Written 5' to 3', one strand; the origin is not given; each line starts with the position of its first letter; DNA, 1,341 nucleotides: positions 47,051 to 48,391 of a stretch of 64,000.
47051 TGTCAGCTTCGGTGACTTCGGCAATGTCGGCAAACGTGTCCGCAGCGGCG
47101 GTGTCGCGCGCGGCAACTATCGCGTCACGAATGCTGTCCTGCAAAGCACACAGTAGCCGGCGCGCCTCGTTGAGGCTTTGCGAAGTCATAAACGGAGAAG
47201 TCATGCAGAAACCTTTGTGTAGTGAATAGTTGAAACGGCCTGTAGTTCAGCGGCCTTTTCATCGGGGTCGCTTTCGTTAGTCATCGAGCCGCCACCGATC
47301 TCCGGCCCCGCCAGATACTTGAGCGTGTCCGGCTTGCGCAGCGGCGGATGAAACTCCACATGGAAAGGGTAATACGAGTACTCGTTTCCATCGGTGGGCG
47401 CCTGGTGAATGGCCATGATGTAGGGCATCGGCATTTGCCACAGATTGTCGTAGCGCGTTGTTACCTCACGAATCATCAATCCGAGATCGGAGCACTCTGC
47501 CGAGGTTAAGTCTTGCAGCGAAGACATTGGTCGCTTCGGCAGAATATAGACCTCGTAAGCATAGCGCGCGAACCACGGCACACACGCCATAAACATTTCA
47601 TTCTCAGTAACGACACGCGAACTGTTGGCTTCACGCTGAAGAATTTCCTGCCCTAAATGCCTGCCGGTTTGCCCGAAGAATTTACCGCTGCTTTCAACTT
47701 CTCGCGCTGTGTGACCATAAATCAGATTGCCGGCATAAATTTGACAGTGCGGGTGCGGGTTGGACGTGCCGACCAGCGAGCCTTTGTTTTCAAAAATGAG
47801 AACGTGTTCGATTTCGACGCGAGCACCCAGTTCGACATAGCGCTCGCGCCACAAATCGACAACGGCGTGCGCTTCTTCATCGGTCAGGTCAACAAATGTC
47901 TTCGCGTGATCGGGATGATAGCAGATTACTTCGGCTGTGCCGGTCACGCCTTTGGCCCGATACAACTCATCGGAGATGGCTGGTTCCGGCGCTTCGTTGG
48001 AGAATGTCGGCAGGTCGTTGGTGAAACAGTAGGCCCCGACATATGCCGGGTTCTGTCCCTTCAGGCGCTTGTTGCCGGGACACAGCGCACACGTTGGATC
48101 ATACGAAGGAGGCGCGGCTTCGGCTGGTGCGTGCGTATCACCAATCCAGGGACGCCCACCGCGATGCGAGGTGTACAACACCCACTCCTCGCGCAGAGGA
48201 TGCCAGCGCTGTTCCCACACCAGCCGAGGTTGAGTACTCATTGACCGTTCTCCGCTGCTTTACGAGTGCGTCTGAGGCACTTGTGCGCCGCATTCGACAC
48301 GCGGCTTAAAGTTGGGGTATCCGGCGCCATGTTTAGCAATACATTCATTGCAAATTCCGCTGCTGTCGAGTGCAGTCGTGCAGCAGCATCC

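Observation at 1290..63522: Highly iterated 8-bp palindrome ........, about 30-fold over chance (HIP-like element)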

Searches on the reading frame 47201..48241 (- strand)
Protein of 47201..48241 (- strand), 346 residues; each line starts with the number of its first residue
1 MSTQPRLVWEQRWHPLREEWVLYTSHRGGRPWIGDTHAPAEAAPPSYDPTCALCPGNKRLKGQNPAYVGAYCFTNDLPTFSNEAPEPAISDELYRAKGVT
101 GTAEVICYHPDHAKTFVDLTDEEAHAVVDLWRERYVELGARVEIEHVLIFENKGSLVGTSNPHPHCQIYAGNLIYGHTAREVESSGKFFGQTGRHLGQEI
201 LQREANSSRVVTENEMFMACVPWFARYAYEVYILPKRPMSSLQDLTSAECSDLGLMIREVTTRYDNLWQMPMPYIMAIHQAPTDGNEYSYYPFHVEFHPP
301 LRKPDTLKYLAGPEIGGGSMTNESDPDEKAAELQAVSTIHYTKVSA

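Call 14: find_related_loci(query=window:47201-48241:-, collection=genome_contigs, flank=10000)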
Query window:47201-48241:- (346 aa) in genome_contigs; peptide patterns used: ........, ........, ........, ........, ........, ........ (x = any residue, [..] = any of these).
598 stretches matched a pattern (row limit reached: there are more); 596 encode a relative of the query (tblastn E <= 1e-3); the best 80 are kept; 80 distinct loci.
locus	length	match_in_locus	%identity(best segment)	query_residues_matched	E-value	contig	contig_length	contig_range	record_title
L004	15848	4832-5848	76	5-343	0e+0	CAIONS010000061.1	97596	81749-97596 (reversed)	MAG: uncultured Opitutae bacterium isolate Umea3p2_bin-0592 genome assembly, contig: bin-0592:61/71, whole genome shotgu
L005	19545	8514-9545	74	1-344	0e+0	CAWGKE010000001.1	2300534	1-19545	MAG: uncultured Planctomycetaceae bacterium isolate MFD05705.bin.2.110 genome assembly, contig: contig_14529, whole geno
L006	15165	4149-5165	76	2-341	3e-180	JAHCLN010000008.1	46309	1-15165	MAG: Opitutaceae bacterium isolate TGS_VER1 VER1_8, whole genome shotgun sequence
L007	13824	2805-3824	76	3-341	5e-180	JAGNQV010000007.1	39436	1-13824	MAG: Opitutaceae bacterium isolate Go_SlAct_bin_186 Go_SlAct_3029_length_39436_cov_7.247577, whole genome shotgun sequen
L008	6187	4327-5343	76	5-343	0e+0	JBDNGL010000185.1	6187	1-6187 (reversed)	MAG: Opitutaceae bacterium isolate concoct.190.WLB k141_723969, whole genome shotgun sequence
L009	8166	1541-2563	72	4-344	4e-172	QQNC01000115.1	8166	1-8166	MAG: Verrucomicrobia bacterium isolate Opi-474 Ga0133913_10091327, whole genome shotgun sequence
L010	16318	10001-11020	72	2-341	4e-171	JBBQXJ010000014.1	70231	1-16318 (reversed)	MAG: Verrucomicrobiota bacterium isolate Co_metawrap_2108 Cmw_2108_k141_28533982_length_70231_cov_11.9987, whole genome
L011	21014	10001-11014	72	8-346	8e-169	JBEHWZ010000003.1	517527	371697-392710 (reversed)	MAG: Verrucomicrobiota bacterium isolate ES1.bin.22 NODE_12_length_517527_cov_31.381255, whole genome shotgun sequence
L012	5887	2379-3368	69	8-337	7e-161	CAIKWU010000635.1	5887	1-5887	MAG: uncultured Planctomycetaceae bacterium isolate Loclat_bin-01959 genome assembly, contig: bin-01959:635/652, whole g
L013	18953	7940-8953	67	8-344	8e-158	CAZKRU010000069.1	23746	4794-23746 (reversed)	MAG TPA_asm: uncultured Verrucomicrobiota bacterium isolate SRP287051_co2_250 genome assembly, contig: NODE_4300_length_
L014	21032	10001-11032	73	1-344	0e+0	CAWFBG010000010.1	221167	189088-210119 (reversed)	MAG: uncultured Planctomycetaceae bacterium isolate MFD09286.bin.1.1 genome assembly, contig: contig_17779, whole genome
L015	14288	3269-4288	64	7-346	1e-156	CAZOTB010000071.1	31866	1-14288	MAG TPA_asm: uncultured Verrucomicrobiota bacterium isolate binchicken_co107_139 genome assembly, contig: NODE_3524_leng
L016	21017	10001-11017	68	8-344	4e-154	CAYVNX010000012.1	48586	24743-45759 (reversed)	MAG TPA_asm: uncultured Candidatus Kuenenia sp. isolate SRP318679_co1_375 genome assembly, contig: NODE_1096_length_4858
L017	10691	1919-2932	65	5-342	4e-154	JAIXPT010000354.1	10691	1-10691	MAG: Planctomycetaceae bacterium isolate C1_MAG_00073 C1_MAG_00073_000000000118, whole genome shotgun sequence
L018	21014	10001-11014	64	8-345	2e-148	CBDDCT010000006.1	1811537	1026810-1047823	MAG: Bryobacterales bacterium isolate 6159ff8d-e712-4e39-bf3f-79bf34294bcb genome assembly, contig: contig_6, whole geno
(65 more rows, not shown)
